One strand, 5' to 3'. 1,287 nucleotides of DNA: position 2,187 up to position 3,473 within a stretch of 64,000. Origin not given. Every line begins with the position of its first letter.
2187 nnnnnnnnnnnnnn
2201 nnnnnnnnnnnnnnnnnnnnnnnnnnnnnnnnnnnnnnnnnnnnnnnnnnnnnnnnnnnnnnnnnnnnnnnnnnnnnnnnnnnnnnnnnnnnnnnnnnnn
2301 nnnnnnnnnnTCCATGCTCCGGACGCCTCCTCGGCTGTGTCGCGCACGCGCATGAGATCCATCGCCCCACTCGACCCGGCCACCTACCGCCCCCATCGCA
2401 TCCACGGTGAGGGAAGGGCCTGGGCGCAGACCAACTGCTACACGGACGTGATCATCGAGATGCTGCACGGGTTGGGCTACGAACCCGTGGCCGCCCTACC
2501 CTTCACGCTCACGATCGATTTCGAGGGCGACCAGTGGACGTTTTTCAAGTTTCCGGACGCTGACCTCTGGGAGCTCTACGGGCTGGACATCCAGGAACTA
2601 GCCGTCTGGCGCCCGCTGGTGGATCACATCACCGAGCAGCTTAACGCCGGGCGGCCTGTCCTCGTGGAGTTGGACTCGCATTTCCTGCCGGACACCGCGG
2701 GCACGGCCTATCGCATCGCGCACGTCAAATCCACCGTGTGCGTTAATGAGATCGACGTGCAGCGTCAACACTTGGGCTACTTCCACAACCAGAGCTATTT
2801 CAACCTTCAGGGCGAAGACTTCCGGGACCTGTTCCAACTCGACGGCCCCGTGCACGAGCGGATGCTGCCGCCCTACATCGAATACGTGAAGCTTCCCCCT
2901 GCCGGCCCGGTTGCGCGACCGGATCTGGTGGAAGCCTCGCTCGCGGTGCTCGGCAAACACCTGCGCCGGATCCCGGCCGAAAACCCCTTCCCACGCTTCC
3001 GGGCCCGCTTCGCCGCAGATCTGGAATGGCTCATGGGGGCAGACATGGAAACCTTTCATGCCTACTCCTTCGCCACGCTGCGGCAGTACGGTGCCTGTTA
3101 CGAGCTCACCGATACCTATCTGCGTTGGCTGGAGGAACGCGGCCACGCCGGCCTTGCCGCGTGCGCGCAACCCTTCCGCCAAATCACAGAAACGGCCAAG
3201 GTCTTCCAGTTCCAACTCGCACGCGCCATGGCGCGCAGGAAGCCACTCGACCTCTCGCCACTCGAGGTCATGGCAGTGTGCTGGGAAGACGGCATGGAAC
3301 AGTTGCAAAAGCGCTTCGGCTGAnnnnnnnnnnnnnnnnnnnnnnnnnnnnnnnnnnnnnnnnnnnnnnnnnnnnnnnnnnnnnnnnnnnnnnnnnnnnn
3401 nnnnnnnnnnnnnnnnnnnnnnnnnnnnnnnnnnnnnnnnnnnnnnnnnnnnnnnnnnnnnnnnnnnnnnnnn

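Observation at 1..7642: Orphan thiotemplate operon: carrier protein + tRNA-independent SerRS-like ligase + ACAD-fold flavoenzyme + DUF1839 + GH2 + tandem hydrolase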

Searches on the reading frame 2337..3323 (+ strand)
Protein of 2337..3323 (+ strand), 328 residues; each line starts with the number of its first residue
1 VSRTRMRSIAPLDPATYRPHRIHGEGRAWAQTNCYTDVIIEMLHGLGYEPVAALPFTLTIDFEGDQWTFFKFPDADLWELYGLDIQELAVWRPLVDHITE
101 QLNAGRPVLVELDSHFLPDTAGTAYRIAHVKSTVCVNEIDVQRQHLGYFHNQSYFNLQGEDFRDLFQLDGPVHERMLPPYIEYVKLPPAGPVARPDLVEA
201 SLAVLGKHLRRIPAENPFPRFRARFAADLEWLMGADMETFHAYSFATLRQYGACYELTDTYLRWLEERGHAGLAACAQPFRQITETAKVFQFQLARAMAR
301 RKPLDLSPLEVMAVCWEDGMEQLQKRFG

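Call 3: search_protein_families(library=pfam, proteins=[window:2337-3323:+], max_evalue=0.01)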
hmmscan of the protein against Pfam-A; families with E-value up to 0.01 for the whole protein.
window:2337-3323:+ (328 aa): 1 family
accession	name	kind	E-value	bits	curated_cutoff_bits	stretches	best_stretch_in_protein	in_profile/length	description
PF08893.15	DUF1839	-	2.7e-120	401.8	22.5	1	14-324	2-312/313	Domain of unknown function (DUF1839)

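Call 4: search_protein_families(library=ncbifam, proteins=[window:2337-3323:+], max_evalue=0.01)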
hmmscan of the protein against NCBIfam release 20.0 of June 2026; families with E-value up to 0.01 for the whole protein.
window:2337-3323:+ (328 aa): 0 families

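Call 19: search_dna_similar(query=window:2337-3323:+, collection=plasmids, mode=protein, max_rows=30, rows=spread)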
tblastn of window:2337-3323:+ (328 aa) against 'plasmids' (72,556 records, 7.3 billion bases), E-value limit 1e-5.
Records with a match: 65; places in all: 71; records where one place covers at least 80% of the query: 64.
Best place of each record, by identity: <60% 65.
By first word of the organism name: Rhizobium 18; Azospirillum 11; Burkholderia 10; Mycetohabitans 9; Caballeronia 7; Cupriavidus 4; Shinella 3; Methylobacterium 2; Phyllobacterium 1.
By predicted mobility (MOB-suite, as given by PLSDB): non-mobilizable 44; conjugative 14; mobilizable 7.
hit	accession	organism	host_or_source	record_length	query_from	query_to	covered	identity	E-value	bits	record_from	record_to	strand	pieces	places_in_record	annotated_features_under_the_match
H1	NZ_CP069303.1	Shinella sp. PSBB067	monoisolate,Minnesota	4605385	2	328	100%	45.6%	1e-74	256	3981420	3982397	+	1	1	none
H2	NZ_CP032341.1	Azospirillum brasilense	soil sample,Agricultural field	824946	27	328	92%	47.0%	5e-71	246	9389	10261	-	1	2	DUF1839 family protein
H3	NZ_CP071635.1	Rhizobium sp. NZLR1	lentil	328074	12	326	96%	44.8%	4e-69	240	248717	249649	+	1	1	DUF1839 family protein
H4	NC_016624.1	Azospirillum lipoferum 4B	-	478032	14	327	96%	44.5%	9e-67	234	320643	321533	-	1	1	DUF1839 family protein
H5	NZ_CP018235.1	Rhizobium leguminosarum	Vavilovia formosa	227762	1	326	99%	42.7%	8e-70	243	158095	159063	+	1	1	DUF1839 family protein | amino acid--[acyl-carrier-protein] ligase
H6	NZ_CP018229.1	Rhizobium leguminosarum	Vavilovia formosa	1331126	12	326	96%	44.2%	5e-70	243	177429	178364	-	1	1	record has no annotation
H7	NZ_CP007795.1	Azospirillum argentinense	Triticum aestivum L.,Root,wheat ...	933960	27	328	92%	45.7%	6e-72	249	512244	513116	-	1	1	DUF1839 family protein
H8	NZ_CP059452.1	Azospirillum brasilense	Prokaryotes,soil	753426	27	328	92%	45.7%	5e-69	240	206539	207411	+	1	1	DUF1839 family protein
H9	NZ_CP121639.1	Rhizobium leguminosarum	Trifolium ambiguum,cell culture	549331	12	326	96%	43.2%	8e-68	237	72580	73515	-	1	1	DUF1839 family protein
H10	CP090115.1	Rhizobium leguminosarum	Trifolium ambiguum,Cell culture,Plant ...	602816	12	326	96%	43.2%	8e-68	237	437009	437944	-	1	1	DUF1839 family protein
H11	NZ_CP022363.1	Azospirillum sp. TSH58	single cell,paddy soils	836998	27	328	92%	45.1%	3e-70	244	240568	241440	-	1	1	DUF1839 family protein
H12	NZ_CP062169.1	Mycetohabitans endofungorum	Rhizopus microsporus,bacterial ...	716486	1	328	100%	41.2%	2e-72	250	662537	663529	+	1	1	DUF1839 family protein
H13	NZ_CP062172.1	Mycetohabitans rhizoxinica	Rhizopus microsporus,bacterial ...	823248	11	328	97%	42.5%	3e-72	249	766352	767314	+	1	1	DUF1839 family protein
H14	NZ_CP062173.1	Mycetohabitans rhizoxinica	Rhizopus microsporus,bacterial ...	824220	11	328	97%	42.2%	6e-71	246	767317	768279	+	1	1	DUF1839 family protein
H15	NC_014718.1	Mycetohabitans rhizoxinica HKI 454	-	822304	11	328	97%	42.2%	3e-71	246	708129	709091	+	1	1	DUF1839 family protein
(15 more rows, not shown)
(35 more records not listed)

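Call 21: get_annotated_region(hit=H5, flank=9000)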
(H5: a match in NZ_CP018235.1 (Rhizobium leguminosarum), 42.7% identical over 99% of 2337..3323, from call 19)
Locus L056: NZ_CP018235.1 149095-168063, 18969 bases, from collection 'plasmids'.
description: Rhizobium leguminosarum strain Vaf-108 plasmid unnamed7, complete sequence
organism: Rhizobium leguminosarum (NCBI taxid 384)
taxonomy: Bacteria; Pseudomonadota; Alphaproteobacteria; Hyphomicrobiales; Rhizobiaceae; Rhizobium; Rhizobium leguminosarum
host: -; source: Vavilovia formosa; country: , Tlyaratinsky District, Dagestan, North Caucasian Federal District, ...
typing (MOB-suite, as given by PLSDB): conjugative; replicon rep_cluster_471; relaxase MOBQ; mating-pair formation MPF_T
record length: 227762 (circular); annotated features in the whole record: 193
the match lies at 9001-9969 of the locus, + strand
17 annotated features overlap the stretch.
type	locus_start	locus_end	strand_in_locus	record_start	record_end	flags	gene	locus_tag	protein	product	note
CDS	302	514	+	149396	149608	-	-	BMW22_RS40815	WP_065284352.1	hypothetical protein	-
CDS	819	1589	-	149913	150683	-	-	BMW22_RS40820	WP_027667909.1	cyclase family protein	-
CDS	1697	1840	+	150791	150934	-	-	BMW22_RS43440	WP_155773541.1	hypothetical protein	-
CDS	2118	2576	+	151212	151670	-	-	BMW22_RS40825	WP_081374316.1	nuclear transport factor 2 family protein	-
CDS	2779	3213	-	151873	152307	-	-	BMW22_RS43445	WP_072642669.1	transposase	GO:0006313 - DNA transposition [Evidence IEA]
CDS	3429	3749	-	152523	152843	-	trxA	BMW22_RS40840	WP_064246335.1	thioredoxin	-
CDS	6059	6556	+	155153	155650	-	-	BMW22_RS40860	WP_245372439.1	TlpA disulfide reductase family protein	-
CDS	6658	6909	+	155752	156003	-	-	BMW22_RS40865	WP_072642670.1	acyl carrier protein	-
CDS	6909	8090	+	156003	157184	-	-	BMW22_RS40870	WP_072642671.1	acyl-CoA dehydrogenase family protein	-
CDS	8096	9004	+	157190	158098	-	-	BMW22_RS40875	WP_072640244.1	amino acid--[acyl-carrier-protein] ligase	-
CDS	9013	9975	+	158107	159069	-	-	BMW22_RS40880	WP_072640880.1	DUF1839 family protein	-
CDS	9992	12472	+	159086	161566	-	-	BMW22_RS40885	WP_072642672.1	glycoside hydrolase family 2 protein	-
CDS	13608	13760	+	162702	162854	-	-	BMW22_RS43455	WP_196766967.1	reverse transcriptase N-terminal domain-containing protein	-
CDS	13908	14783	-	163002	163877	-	-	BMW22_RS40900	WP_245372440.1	hypothetical protein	-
CDS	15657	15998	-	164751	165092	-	-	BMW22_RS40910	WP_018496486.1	hypothetical protein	-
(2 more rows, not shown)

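Call 22: get_annotated_region(hit=H15, flank=9000)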
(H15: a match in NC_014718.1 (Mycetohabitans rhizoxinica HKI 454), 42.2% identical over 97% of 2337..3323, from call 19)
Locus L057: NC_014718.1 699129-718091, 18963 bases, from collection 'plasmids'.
description: Mycetohabitans rhizoxinica HKI 454 plasmid pBRH01, complete sequence
organism: Mycetohabitans rhizoxinica HKI 454 (NCBI taxid 882378)
taxonomy: Bacteria; Pseudomonadota; Betaproteobacteria; Burkholderiales; Burkholderiaceae; Mycetohabitans; Mycetohabitans rhizoxinica; Mycetohabitans rhizoxinica HKI 454
host: -; source: -; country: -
typing (MOB-suite, as given by PLSDB): non-mobilizable
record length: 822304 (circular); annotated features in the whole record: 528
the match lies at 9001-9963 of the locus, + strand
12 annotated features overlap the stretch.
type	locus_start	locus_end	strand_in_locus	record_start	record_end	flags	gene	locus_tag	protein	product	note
CDS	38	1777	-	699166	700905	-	-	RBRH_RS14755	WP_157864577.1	acetoin dehydrogenase E1 component beta-subunit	-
CDS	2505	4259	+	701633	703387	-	-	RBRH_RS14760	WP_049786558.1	hydrogenase maturation protein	-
CDS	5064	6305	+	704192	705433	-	-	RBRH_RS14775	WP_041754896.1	acyltransferase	-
CDS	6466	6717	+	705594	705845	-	-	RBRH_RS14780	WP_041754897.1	acyl carrier protein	-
CDS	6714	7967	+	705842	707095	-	-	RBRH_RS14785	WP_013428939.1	acyl-CoA dehydrogenase family protein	-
CDS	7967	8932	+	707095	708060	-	-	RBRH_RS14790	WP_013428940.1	amino acid--[acyl-carrier-protein] ligase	-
CDS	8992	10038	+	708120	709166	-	-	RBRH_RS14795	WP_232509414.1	DUF1839 family protein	-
CDS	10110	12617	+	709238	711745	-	-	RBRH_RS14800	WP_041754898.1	beta-mannosidase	-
CDS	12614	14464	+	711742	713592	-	-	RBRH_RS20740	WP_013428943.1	alpha/beta hydrolase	-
CDS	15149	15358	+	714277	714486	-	-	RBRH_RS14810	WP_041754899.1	hypothetical protein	-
CDS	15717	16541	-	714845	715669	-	-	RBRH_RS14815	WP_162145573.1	helix-turn-helix domain-containing protein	GO:0006355 - regulation of DNA-templated transcription [Evidence IEA]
CDS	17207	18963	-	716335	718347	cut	-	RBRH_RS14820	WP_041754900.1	LTA synthase family protein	-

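Call 23: get_annotated_region(hit=H2, flank=9000)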
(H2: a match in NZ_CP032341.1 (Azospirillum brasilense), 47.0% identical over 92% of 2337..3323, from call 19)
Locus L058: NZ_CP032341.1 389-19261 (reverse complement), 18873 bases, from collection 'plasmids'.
description: Azospirillum brasilense strain MTCC4038 plasmid p2, complete sequence
organism: Azospirillum brasilense (NCBI taxid 192)
taxonomy: Bacteria; Pseudomonadota; Alphaproteobacteria; Rhodospirillales; Azospirillaceae; Azospirillum; Azospirillum brasilense
host: -; source: soil sample,Agricultural field; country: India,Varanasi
typing (MOB-suite, as given by PLSDB): non-mobilizable
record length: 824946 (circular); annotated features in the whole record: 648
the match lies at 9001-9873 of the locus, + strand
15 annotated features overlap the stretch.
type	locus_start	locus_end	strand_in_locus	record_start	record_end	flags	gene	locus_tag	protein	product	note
CDS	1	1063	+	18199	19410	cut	-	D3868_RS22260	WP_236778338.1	glycosyltransferase family 9 protein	-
CDS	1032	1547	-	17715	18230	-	-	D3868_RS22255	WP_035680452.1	invasion associated locus B family protein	-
CDS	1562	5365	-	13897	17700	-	-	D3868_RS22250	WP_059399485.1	autotransporter outer membrane beta-barrel domain-containing protein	-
CDS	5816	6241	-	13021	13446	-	-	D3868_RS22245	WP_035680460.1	OsmC family protein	GO:0006972 - hyperosmotic response [Evidence IEA]; GO:0033194 - response to hydroperoxide [Evidence IEA]; GO:0006979 - ...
CDS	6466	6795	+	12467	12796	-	-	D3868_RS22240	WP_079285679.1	acyl carrier protein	-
CDS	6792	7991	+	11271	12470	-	-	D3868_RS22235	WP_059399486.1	acyl-CoA dehydrogenase family protein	-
CDS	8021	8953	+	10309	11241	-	-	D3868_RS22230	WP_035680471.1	amino acid--[acyl-carrier-protein] ligase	-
CDS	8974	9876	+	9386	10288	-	-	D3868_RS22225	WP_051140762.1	DUF1839 family protein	-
CDS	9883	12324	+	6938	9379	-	-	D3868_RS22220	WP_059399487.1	glycoside hydrolase family 2 protein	-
CDS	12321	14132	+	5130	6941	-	-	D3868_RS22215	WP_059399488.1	alpha/beta fold hydrolase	-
CDS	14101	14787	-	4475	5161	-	-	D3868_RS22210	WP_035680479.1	tail fiber protein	-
CDS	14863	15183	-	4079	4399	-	-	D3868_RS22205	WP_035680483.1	hypothetical protein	-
CDS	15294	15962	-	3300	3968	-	-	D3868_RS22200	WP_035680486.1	tail fiber protein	-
CDS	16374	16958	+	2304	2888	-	-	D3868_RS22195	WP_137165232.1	GNAT family N-acetyltransferase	-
CDS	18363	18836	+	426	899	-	-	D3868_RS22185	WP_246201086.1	hypothetical protein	-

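Call 35: search_solved_structures(query=window:2337-3323:+, max_evalue=1)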
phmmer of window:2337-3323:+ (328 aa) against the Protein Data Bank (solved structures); distinct sequences matched with E-value up to 1: 0.

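Call 37: find_homologous_proteins(query=window:2337-3323:+, max_evalue=0.00001)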
Query window:2337-3323:+ (328 aa): 4587 proteins with E <= 0.00001 among 8000 candidates; the best 120 are listed.
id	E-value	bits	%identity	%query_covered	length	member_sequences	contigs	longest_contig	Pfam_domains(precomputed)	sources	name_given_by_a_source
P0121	5.3e-224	761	100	98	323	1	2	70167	PF08893.16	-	-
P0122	1.2e-155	536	71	98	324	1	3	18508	PF08893.16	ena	-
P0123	1.2e-154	533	71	98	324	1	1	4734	PF08893.16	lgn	-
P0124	2.7e-154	532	69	98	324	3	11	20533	PF08893.16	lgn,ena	-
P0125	3.2e-154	531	71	98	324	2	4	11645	PF08893.16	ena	-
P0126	7.9e-154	530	70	98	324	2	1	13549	PF08893.16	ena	-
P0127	1.0e-153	530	69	99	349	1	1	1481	PF08893.16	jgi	jgi:hypothetical protein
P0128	1.2e-153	529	71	98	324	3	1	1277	PF08893.16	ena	-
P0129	2.7e-153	528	70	97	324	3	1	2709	PF08893.16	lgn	-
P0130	6.8e-153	527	68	98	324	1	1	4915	PF08893.16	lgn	-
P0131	9.2e-153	526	69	98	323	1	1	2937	PF08893.16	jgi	jgi:hypothetical protein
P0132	1.3e-152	526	70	98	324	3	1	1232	PF08893.16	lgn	-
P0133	1.7e-152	526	69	98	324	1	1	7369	PF08893.16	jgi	jgi:hypothetical protein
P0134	2.4e-152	525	70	98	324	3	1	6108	PF08893.16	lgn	-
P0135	2.4e-152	525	70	98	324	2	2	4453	PF08893.16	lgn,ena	-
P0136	3.1e-152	525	69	98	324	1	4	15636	PF08893.16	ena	-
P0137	2.0e-151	522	69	98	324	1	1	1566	PF08893.16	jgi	-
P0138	2.1e-151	522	70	98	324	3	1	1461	PF08893.16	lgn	-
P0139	2.7e-151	522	69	98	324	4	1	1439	PF08893.16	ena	-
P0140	2.8e-151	522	70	98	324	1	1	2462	PF08893.16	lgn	-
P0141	2.9e-151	522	70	98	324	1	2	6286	PF08893.16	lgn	-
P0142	4.1e-151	521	68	99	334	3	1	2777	PF08893.16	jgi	jgi:hypothetical protein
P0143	6.1e-151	520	67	98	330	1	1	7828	PF08893.16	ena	-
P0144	3.1e-150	518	69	100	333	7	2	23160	PF08893.16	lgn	-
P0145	3.3e-150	518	68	97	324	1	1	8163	PF08893.16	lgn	-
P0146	4.7e-150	518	68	98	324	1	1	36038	PF08893.16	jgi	jgi:hypothetical protein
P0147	5.3e-150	517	68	98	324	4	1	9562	PF08893.16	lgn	-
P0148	6.1e-150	517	67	98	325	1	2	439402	PF08893.16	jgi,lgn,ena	-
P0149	6.8e-150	517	67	98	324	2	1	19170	PF08893.16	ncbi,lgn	ncbi:MAG: DUF1839 family protein [Rhizobacter sp.]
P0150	1.5e-149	516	69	98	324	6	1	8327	PF08893.16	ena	-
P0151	2.1e-149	515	66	99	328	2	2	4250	PF08893.16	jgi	jgi:hypothetical protein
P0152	2.4e-149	515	68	98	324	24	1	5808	PF08893.16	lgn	-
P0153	2.4e-149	515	69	98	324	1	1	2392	PF08893.16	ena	-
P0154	1.1e-148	513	66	98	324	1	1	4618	PF08893.16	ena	-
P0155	1.2e-148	513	68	98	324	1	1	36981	PF08893.16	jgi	jgi:hypothetical protein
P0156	2.0e-148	512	67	98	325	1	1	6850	PF08893.16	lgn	-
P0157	3.1e-148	512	65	99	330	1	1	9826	PF08893.16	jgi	jgi:hypothetical protein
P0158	7.3e-148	510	65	98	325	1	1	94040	PF08893.16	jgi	jgi:hypothetical protein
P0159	2.9e-147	508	66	99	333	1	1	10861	PF08893.16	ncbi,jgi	jgi:hypothetical protein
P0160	3.7e-147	508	68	98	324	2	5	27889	PF08893.16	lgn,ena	-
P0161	4.2e-147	508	70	93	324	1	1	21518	PF08893.16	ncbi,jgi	ncbi:MAG: hypothetical protein RLZZ618_2944 [Pseudomonadota bacterium]|jgi:hypothetical protein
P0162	5.7e-147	507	66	98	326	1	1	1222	PF08893.16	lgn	-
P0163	9.3e-147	507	66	98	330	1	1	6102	PF08893.16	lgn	-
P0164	1.5e-146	506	67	98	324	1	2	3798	PF08893.16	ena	-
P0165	1.9e-146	506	66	98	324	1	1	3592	PF08893.16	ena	-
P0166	3.0e-146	505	66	98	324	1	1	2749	PF08893.16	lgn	-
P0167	6.1e-146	504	67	96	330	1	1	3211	PF08893.16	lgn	-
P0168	7.8e-146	504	67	98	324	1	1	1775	PF08893.16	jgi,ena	-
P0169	9.6e-146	503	66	99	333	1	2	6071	PF08893.16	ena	-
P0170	1.2e-145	503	66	98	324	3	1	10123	PF08893.16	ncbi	-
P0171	1.2e-145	503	65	98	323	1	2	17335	PF08893.16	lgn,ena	-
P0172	1.5e-145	503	67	96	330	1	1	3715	PF08893.16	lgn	-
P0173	2.9e-145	502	68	98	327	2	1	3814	PF08893.16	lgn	-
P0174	2.9e-145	502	65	98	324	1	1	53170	PF08893.16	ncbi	-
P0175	3.6e-145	501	67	98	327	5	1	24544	PF08893.16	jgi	jgi:hypothetical protein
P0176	4.1e-145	501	68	98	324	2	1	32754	PF08893.16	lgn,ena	-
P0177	7.8e-145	500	66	98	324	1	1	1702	PF08893.16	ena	-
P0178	9.8e-145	500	65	98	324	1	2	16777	PF08893.16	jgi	jgi:hypothetical protein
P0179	1.2e-144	500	64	98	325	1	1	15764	PF08893.16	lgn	-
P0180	1.3e-144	500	68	98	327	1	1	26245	PF08893.16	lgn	-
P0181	1.5e-144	499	67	97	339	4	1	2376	PF08893.16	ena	-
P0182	1.6e-144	499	65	98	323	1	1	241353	PF08893.16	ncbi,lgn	-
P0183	1.9e-144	499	67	99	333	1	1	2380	PF08893.16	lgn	-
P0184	2.1e-144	499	66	98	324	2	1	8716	PF08893.16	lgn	-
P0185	2.4e-144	499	67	97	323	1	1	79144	PF08893.16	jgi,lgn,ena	-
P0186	2.7e-144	499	64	98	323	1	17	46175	PF08893.16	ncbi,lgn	-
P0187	4.1e-144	498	67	98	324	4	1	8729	PF08893.16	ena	-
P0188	4.5e-144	498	65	98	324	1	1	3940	PF08893.16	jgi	jgi:hypothetical protein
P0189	4.9e-144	498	65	98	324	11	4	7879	PF08893.16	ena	-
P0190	5.0e-144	498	67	98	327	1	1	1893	PF08893.16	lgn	-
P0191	5.0e-144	498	65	98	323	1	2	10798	PF08893.16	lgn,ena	-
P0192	5.1e-144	498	65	100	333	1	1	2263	PF08893.16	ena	-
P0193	6.3e-144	497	65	100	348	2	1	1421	PF08893.16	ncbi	-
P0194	7.4e-144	497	67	98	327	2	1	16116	PF08893.16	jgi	jgi:hypothetical protein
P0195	1.3e-143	496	65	98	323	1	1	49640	PF08893.16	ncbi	ncbi:MAG: DUF1839 family protein [Betaproteobacteria bacterium]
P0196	1.5e-143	496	67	100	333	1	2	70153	PF08893.16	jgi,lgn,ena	-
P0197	1.9e-143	496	66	98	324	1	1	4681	PF08893.16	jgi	jgi:Domain of unknown function (DUF1839)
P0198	3.4e-143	495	63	99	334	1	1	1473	PF08893.16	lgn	-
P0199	3.7e-143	495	67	98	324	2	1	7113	PF08893.16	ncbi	-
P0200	3.8e-143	495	66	96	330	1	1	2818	PF08893.16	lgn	-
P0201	4.0e-143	495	65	98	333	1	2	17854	PF08893.16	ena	-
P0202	4.5e-143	495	64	97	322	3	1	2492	PF08893.16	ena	-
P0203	4.7e-143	495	64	98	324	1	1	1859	PF08893.16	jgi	-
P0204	4.9e-143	494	66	98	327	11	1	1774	PF08893.16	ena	-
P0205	4.9e-143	494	67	98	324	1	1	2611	PF08893.16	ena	-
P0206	5.6e-143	494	66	98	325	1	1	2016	PF08893.16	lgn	-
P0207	6.0e-143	494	64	100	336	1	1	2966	PF08893.16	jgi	jgi:hypothetical protein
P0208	6.1e-143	494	65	98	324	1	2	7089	PF08893.16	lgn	-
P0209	6.8e-143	494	69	93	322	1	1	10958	PF08893.16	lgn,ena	-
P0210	7.9e-143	494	65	98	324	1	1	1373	PF08893.16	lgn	-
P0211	8.0e-143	494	67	98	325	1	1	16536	PF08893.16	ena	-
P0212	9.0e-143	494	66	99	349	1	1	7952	PF08893.16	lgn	-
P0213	1.0e-142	493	64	100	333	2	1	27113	PF08893.16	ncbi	-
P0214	1.4e-142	493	65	98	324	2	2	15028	PF08893.16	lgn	-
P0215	1.5e-142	493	65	98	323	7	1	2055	PF08893.16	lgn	-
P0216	1.5e-142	493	65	98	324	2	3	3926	PF08893.16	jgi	jgi:hypothetical protein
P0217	1.7e-142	493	67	98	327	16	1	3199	PF08893.16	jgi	-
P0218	1.7e-142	493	66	97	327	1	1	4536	PF08893.16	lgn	-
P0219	1.9e-142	493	65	98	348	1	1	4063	PF08893.16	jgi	jgi:hypothetical protein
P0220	2.0e-142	492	67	98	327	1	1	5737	PF08893.16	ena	-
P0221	2.4e-142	492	65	99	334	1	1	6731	PF08893.16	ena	-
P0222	2.5e-142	492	63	98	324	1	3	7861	PF08893.16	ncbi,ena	-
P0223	2.5e-142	492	67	98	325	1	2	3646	PF08893.16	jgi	jgi:hypothetical protein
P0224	2.7e-142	492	65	98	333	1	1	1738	PF08893.16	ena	-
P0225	2.7e-142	492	65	98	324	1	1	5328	PF08893.16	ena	-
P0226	3.5e-142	492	66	98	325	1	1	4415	PF08893.16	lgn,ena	-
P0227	3.5e-142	492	66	99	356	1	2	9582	PF08893.16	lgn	-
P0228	3.7e-142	492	65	98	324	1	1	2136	PF08893.16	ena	-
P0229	8.7e-142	490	65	100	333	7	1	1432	PF08893.16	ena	-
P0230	8.7e-142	490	63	98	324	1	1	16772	PF08893.16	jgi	jgi:hypothetical protein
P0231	1.0e-141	490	66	98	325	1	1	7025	PF08893.16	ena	-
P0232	1.1e-141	490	65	99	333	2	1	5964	PF08893.16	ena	-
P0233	1.2e-141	490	66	98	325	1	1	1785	PF08893.16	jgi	jgi:hypothetical protein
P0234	1.2e-141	490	63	98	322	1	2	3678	PF08893.16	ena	-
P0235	1.4e-141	490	66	97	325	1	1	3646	PF08893.16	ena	-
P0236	1.5e-141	490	66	99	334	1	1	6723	PF08893.16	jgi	jgi:hypothetical protein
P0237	1.7e-141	489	64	98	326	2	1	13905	PF08893.16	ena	-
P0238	2.5e-141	489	65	98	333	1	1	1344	PF08893.16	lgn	-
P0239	2.5e-141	489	66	100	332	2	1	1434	PF08893.16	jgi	jgi:hypothetical protein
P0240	4.0e-141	488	65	98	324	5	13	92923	PF08893.16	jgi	jgi:hypothetical protein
